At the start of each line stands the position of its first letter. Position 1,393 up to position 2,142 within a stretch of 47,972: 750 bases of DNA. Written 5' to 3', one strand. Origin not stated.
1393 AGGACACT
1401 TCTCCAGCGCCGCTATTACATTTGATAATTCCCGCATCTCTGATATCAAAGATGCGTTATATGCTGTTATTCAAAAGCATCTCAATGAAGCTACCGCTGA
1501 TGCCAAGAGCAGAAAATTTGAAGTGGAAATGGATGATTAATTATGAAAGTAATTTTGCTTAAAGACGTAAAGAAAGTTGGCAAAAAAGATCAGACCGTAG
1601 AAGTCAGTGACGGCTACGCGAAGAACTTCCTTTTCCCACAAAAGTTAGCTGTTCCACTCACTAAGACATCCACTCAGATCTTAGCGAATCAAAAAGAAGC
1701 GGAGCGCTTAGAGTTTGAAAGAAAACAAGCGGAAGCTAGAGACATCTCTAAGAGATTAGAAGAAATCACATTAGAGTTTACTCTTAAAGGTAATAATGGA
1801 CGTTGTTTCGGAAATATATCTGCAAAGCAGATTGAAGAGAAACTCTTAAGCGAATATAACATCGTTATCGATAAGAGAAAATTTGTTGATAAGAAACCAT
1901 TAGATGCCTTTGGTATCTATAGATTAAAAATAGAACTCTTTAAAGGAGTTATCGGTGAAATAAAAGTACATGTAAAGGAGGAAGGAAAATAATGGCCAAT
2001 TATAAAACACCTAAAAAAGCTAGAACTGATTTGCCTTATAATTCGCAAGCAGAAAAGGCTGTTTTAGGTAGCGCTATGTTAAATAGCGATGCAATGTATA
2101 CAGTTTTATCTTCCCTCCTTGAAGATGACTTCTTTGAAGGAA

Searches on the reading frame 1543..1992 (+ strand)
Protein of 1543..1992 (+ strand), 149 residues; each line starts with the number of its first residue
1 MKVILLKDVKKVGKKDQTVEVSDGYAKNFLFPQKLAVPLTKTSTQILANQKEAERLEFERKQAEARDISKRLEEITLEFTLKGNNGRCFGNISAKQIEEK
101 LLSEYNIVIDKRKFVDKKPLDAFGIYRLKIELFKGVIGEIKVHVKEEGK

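Call 63: find_encoding_contigs(protein=window:1543-1992:+, flank=10000, max_places=1)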
Protein window:1543-1992:+ (149 aa): 7 contigs read that carry it; 1 place shown.
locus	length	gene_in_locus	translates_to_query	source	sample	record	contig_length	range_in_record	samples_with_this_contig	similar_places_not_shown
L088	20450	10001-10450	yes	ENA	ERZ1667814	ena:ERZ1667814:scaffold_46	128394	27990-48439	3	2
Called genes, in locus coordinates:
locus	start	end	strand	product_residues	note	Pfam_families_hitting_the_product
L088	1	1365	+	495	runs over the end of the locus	PF01336:tRNA_anti-codon, PF00152:tRNA-synt_2, PF01409:tRNA-synt_2d (faint)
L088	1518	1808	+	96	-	PF01250:Ribosomal_S6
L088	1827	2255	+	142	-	PF00436:SSB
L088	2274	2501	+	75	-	PF01084:Ribosomal_S18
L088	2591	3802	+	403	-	PF00465:Fe-ADH, PF13685:Fe-ADH_2, PF25137:ADH_Fe_C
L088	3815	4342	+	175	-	-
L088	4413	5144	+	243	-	PF00535:Glycos_transf_2, PF10111:Glyco_tranf_2_2 (weak), PF13641:Glyco_tranf_2_3 (weak)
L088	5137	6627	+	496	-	-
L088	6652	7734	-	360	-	PF13439:Glyco_transf_4 (weak), PF00534:Glycos_transf_1, PF13692:Glyco_trans_1_4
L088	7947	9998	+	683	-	PF24898:GGDEF_GdpP, PF01368:DHH, PF02272:DHHA1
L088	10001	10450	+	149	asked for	PF01281:Ribosomal_L9_N, PF03948:Ribosomal_L9_C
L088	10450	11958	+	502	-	PF00772:DnaB, PF13481:AAA_25, PF03796:DnaB_C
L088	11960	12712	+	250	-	PF00753:Lactamase_B, PF23023:Anti-Pycsar_Apyc1, PF12706:Lactamase_B_2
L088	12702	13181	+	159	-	PF02590:SPOUT_MTase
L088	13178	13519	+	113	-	-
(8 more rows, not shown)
